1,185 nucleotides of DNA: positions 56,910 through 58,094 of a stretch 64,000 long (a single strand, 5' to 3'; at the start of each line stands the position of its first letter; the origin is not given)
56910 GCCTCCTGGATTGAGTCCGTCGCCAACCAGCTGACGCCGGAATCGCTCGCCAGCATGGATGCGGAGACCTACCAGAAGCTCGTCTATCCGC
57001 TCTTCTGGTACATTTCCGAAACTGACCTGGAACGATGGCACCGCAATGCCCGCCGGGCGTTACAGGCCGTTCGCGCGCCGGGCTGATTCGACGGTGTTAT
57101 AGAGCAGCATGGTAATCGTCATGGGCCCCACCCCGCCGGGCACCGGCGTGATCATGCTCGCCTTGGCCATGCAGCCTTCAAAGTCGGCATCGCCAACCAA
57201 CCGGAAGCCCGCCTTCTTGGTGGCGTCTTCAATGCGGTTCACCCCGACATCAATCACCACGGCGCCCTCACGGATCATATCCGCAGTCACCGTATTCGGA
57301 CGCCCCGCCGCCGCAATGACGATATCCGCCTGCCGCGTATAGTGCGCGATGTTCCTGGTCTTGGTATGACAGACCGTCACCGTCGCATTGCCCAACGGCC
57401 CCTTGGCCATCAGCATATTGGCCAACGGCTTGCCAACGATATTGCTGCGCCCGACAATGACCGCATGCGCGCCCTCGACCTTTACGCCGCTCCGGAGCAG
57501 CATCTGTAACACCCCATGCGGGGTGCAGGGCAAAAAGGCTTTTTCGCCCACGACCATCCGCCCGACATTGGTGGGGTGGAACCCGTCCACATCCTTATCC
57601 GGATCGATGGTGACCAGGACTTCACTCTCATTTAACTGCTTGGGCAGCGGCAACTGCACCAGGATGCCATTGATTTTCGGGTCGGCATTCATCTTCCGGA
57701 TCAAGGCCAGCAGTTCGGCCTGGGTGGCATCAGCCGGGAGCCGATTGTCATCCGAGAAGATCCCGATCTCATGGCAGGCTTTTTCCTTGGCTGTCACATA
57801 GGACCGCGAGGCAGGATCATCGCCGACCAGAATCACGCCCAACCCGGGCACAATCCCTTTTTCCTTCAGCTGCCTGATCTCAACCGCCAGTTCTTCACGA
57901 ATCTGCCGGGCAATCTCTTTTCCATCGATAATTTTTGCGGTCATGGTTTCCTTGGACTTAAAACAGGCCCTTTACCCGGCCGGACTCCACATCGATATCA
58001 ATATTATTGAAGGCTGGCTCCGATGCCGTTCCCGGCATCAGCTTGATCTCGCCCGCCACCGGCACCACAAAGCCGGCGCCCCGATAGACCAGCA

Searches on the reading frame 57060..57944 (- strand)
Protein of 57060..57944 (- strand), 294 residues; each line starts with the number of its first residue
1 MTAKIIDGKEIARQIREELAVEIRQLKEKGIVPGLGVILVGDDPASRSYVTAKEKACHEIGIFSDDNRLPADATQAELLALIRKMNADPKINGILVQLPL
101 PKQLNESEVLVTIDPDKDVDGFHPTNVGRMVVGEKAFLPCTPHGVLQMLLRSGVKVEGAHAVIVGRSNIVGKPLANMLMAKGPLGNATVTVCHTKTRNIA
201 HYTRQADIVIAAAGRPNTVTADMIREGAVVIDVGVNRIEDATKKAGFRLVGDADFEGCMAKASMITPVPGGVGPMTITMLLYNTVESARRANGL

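Call 7: search_protein_families(library=pfam, proteins=[window:57060-57944:-])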
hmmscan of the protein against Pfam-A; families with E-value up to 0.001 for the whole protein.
window:57060-57944:- (294 aa): 2 families
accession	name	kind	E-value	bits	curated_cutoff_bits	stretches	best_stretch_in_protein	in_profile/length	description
PF02882.25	THF_DHG_CYH_C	-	4.2e-67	224.9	27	1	123-291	1-159/160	Tetrahydrofolate dehydrogenase/cyclohydrolase, NAD(P)-binding domain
PF00763.28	THF_DHG_CYH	-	2.4e-44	150.7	32.8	1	6-120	1-115/115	Tetrahydrofolate dehydrogenase/cyclohydrolase, catalytic domain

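Call 10: find_encoding_contigs(protein=window:57060-57944:-, flank=10000, max_places=10)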
Protein window:57060-57944:- (294 aa): 2 contigs read that carry it; 2 places shown.
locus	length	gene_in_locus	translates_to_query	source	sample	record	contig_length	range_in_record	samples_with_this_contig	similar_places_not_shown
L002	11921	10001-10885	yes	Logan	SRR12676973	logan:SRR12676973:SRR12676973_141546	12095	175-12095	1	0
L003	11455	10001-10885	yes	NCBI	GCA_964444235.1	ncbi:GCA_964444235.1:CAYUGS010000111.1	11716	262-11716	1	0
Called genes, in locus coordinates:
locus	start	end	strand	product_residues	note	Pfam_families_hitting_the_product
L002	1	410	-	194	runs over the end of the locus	?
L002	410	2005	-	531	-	PF00528:BPD_transp_1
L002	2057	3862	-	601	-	PF13249:SQHop_cyclase_N (faint)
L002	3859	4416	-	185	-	PF07638:Sigma70_ECF (faint), PF04542:Sigma70_r2 (weak), PF08281:Sigma70_r4_2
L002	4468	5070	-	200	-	PF13302:Acetyltransf_3, PF13420:Acetyltransf_4, PF00583:Acetyltransf_1, PF13673:Acetyltransf_10 (weak), PF13508:Acetyltransf_7, PF14542:Acetyltransf_CG (weak), PF08445:FR47 (weak)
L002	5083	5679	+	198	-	PF02577:BFN_dom, PF02151:UVR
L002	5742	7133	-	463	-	PF10114:PocR, PF12833:HTH_18, PF00165:HTH_AraC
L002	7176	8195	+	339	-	PF00809:Pterin_bind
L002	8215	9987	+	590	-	PF01268:FTHFS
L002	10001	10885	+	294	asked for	PF00763:THF_DHG_CYH, PF02882:THF_DHG_CYH_C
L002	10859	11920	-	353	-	?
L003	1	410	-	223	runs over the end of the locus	?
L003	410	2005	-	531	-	PF00528:BPD_transp_1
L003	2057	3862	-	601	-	PF13249:SQHop_cyclase_N (faint)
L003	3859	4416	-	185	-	PF07638:Sigma70_ECF (faint), PF04542:Sigma70_r2 (weak), PF08281:Sigma70_r4_2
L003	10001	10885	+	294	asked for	PF00763:THF_DHG_CYH, PF02882:THF_DHG_CYH_C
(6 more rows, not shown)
